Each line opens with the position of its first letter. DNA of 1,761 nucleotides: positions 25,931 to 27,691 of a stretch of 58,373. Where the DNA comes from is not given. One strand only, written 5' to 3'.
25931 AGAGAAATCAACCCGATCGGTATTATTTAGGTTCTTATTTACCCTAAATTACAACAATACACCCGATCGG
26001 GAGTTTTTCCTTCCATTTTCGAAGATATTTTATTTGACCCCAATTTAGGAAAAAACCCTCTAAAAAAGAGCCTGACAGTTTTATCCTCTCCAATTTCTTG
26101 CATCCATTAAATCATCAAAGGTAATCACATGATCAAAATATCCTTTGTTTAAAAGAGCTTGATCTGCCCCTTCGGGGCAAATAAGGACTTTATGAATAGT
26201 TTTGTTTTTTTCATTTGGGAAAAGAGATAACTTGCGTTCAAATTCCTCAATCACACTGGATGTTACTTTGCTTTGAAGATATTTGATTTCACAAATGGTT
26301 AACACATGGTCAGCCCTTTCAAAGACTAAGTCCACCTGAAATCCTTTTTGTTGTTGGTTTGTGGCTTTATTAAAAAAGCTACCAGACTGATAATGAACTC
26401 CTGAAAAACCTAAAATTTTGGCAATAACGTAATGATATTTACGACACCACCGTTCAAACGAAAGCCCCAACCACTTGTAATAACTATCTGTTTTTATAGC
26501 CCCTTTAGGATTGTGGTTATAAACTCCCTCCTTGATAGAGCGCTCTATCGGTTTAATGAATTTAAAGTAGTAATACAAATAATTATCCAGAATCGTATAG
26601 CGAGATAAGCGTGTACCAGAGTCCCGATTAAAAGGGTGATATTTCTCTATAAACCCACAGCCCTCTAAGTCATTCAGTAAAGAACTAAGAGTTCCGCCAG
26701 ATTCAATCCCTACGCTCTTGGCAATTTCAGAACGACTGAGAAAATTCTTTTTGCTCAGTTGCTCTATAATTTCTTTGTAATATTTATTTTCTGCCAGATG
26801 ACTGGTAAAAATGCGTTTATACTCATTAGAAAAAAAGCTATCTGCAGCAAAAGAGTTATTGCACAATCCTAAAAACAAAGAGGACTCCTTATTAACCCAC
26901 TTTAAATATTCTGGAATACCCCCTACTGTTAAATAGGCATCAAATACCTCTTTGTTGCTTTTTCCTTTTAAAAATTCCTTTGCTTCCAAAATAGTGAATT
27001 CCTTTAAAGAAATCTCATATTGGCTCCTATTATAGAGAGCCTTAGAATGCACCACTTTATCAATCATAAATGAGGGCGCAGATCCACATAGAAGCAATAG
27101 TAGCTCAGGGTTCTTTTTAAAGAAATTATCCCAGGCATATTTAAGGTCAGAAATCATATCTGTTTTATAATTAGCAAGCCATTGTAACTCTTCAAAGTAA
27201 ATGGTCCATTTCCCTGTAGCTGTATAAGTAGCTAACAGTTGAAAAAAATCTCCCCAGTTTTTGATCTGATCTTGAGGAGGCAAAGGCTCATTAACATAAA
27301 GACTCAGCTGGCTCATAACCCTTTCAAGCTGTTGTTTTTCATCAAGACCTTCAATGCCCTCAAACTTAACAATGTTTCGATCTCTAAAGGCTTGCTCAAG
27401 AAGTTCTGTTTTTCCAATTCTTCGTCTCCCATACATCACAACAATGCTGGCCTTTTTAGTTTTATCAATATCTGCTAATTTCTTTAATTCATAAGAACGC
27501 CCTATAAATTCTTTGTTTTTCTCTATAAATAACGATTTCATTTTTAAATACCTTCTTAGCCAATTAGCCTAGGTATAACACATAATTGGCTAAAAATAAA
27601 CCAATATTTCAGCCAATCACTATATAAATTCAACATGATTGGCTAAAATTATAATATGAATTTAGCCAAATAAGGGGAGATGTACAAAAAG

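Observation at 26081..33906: Defence-island-like cargo block, the best place in the window to look for an undescribed system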

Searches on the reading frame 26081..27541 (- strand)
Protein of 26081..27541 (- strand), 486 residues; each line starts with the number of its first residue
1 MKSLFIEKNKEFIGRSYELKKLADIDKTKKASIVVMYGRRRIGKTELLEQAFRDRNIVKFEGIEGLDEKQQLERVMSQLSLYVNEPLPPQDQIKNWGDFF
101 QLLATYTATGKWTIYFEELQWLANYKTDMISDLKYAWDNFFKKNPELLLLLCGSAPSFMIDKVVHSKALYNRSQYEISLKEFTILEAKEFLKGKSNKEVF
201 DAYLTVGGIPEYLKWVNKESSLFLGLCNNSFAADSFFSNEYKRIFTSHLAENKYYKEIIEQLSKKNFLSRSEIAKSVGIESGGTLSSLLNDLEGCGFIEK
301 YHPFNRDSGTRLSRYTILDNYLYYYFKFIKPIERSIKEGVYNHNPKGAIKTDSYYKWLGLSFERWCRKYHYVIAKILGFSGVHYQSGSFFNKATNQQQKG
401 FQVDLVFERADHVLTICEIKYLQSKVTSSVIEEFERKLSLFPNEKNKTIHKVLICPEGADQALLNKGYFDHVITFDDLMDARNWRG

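Call 3: search_protein_families(library=pfam, proteins=[window:26081-27541:-], max_evalue=0.01)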
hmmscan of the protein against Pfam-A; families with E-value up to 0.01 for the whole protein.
window:26081-27541:- (486 aa): 4 families
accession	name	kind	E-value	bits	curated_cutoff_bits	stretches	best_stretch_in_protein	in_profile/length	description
PF01637.24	ATPase_2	-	2.9e-14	53.8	33.2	1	12-214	1-223/225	ATPase domain predominantly from Archaea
PF25201.1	nSTAND6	-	0.00046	20.7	27.7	1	14-124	3-115/148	Novel STAND NTPase 6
PF13173.12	AAA_14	-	0.0013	19.1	27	1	32-104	3-82/129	AAA domain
PF13191.12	AAA_16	-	0.0072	17.3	32.6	0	11-55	1-51/167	AAA ATPase domain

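Call 4: search_protein_families(library=padloc, proteins=[window:26081-27541:-], max_evalue=0.01)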
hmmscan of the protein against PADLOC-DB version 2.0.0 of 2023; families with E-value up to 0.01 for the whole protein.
window:26081-27541:- (486 aa): 6 families
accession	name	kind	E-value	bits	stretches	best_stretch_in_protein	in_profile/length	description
PDLC04984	PDC-S27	-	3.4e-104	347.3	1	11-479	3-473/474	-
PDLC04985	PDC-S27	-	8.6e-14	49.3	1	10-441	4-435/484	-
PDLC04789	PDC-S01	-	3.7e-08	30.8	1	26-73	12-60/375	-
PDLC04787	PDC-S01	-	4.3e-06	23.8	1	11-218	9-192/412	-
PDLC04791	PDC-S01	-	0.0012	15.6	1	20-211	8-169/395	-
PDLC04790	PDC-S01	-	0.0013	15.5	0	28-83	24-75/422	-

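Call 13: search_protein_families(library=ncbifam, proteins=[window:26081-27541:-], max_evalue=0.1)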
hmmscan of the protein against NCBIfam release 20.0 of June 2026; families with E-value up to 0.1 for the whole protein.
window:26081-27541:- (486 aa): 0 families

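Call 23: search_solved_structures(query=window:26081-27541:-, max_evalue=1)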
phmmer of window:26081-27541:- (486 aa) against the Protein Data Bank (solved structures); distinct sequences matched with E-value up to 1: 1.
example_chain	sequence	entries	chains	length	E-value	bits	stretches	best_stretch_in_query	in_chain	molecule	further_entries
3ijd_A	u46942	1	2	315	0.18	13.9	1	322-370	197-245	uncharacterized protein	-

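Call 32: search_protein_families(library=phrogs, proteins=[window:26081-27541:-], max_evalue=0.001)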
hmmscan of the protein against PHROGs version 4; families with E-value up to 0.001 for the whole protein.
window:26081-27541:- (486 aa): 0 families

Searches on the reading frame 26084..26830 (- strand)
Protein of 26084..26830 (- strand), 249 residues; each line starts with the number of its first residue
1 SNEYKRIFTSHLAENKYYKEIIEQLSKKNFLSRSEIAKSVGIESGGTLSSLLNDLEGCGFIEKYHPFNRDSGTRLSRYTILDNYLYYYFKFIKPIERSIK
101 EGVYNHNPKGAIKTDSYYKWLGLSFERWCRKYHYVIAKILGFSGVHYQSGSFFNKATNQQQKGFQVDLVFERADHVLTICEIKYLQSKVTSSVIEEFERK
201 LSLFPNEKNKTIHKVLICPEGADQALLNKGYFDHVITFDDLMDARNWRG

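Call 49: search_protein_families(library=pfam, proteins=[window:26084-26830:-], max_evalue=5)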
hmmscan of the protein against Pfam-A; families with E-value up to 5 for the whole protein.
seq(249 aa): 7 families
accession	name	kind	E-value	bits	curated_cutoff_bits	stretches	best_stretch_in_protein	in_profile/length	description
PF13412.12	HTH_24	-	0.0098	15.9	21.9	1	19-62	6-48/48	Winged helix-turn-helix DNA-binding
PF03008.20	DUF234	-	0.01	16.7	22.5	1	88-186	1-91/100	Archaea bacterial proteins of unknown function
PF01022.26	HTH_5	-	0.034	14.5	22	1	20-63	6-47/47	Bacterial regulatory protein, arsR family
PF01047.28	MarR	-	0.043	14.1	24.6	1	23-65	10-51/59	MarR family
PF12802.13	MarR_2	-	0.058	14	27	1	31-63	21-52/61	MarR family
PF13635.12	DUF4143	-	0.068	13.4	28.1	0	19-75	21-74/160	Domain of unknown function (DUF4143)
PF01726.22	LexA_DNA_bind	-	0.094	13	23.7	1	32-63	27-58/65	LexA DNA binding domain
